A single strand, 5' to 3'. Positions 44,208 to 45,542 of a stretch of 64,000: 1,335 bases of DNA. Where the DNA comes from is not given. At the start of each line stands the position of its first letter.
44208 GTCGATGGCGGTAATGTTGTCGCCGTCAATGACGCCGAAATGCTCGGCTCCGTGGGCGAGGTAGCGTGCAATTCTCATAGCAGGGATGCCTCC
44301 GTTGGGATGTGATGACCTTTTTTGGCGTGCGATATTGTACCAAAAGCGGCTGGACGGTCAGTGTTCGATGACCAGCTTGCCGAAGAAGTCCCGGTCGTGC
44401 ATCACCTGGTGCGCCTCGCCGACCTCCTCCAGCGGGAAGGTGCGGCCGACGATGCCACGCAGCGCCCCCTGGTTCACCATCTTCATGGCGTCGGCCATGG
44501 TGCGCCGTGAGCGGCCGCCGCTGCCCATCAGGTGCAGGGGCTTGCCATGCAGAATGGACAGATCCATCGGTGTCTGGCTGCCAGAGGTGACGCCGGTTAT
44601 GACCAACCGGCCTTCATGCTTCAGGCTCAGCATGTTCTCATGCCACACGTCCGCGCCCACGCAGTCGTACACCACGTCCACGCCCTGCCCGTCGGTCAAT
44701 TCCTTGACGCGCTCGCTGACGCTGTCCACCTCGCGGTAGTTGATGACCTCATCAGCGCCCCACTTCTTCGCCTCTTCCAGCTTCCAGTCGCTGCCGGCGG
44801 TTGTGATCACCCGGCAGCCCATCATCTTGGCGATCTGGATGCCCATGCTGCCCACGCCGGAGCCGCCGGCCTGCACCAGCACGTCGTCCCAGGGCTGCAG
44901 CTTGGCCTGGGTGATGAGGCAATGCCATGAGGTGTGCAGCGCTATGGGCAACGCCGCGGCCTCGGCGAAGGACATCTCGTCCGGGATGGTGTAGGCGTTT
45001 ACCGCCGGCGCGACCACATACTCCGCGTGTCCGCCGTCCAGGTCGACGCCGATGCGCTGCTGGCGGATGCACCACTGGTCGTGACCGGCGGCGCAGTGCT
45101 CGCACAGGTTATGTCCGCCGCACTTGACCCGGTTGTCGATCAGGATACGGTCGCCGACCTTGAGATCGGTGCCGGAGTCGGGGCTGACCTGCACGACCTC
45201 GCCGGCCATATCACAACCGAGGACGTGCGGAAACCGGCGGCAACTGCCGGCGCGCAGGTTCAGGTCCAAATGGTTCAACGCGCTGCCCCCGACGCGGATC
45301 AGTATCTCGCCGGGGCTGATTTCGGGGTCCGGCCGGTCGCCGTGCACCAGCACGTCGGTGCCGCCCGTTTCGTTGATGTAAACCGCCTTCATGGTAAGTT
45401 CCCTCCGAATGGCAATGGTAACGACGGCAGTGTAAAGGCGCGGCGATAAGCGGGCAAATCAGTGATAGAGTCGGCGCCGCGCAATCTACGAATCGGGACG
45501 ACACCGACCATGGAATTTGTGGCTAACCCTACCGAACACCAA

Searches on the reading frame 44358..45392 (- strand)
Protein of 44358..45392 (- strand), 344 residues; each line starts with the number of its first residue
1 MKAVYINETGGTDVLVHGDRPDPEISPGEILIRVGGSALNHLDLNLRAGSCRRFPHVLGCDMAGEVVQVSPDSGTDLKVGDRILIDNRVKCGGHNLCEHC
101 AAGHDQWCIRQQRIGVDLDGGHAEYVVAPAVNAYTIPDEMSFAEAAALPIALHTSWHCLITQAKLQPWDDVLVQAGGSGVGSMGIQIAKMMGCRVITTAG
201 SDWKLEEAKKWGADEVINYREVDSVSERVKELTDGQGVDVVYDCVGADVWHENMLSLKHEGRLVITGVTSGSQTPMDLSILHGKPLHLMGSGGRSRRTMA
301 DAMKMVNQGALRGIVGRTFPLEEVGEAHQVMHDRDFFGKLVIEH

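Call 29: search_protein_families(library=ncbifam, proteins=[window:44358-45392:-], max_evalue=0.00001)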
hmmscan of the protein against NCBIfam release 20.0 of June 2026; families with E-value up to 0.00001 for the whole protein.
window:44358-45392:- (344 aa): 25 families
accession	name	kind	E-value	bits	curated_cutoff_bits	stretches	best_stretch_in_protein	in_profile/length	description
TIGR02824.1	quinone_pig3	subfamily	3.4e-68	230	296.8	2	103-343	75-324/325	putative NAD(P)H quinone oxidoreductase, PIG3 family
NF010344.0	PRK13771.1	subfamily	1.6e-46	158.9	349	1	1-343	1-332/334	putative alcohol dehydrogenase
NF041172.1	AcrlCoa_red_Thmprot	equivalog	4.5e-43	147.5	500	1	1-343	1-333/334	acryloyl-CoA reductase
TIGR00692.1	tdh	equivalog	5.9e-39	134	458.35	1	19-334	15-331/340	L-threonine 3-dehydrogenase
NF008024.0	PRK10754.1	subfamily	2.3e-38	132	348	1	130-285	103-257/327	NADPH:quinone reductase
NF003808.0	PRK05396.1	equivalog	3e-38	131.6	380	1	18-342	16-338/341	L-threonine 3-dehydrogenase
NF041097.1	keto_inos_dh_IolM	equivalog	2.4e-34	118.6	450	1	19-335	44-381/389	scyllo-inosose 3-dehydrogenase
NF006940.0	PRK09422.1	equivalog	3.2e-34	118.4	344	1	1-343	1-334/338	alcohol dehydrogenase AdhP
TIGR01751.1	crot-CoA-red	equivalog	2.6e-29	102.2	378.55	2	55-226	78-248/398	crotonyl-CoA carboxylase/reductase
TIGR03201.1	dearomat_had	equivalog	1e-28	100.4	338.65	1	15-335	11-340/349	6-hydroxycyclohex-1-ene-1-carbonyl-CoA dehydrogenase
NF047908.1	AldhRedAhr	equivalog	1.3e-28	99.9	470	1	24-332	25-323/335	NADPH-dependent aldehyde reductase Ahr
TIGR02823.1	oxido_YhdH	subfamily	6.7e-27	94.2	297.25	1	105-279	80-254/324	acrylyl-CoA reductase family protein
TIGR03451.1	mycoS_dep_FDH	equivalog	5.1e-26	91.3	512.9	1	23-333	22-348/358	S-(hydroxymethyl)mycothiol dehydrogenase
TIGR03989.1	Rxyl_3153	subfamily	2.5e-25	89.5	440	2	120-333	139-360/370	NDMA-dependent alcohol dehydrogenase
NF007489.0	PRK10083.1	equivalog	4.9e-24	84.9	376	1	14-291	11-282/339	Zn-dependent oxidoreductase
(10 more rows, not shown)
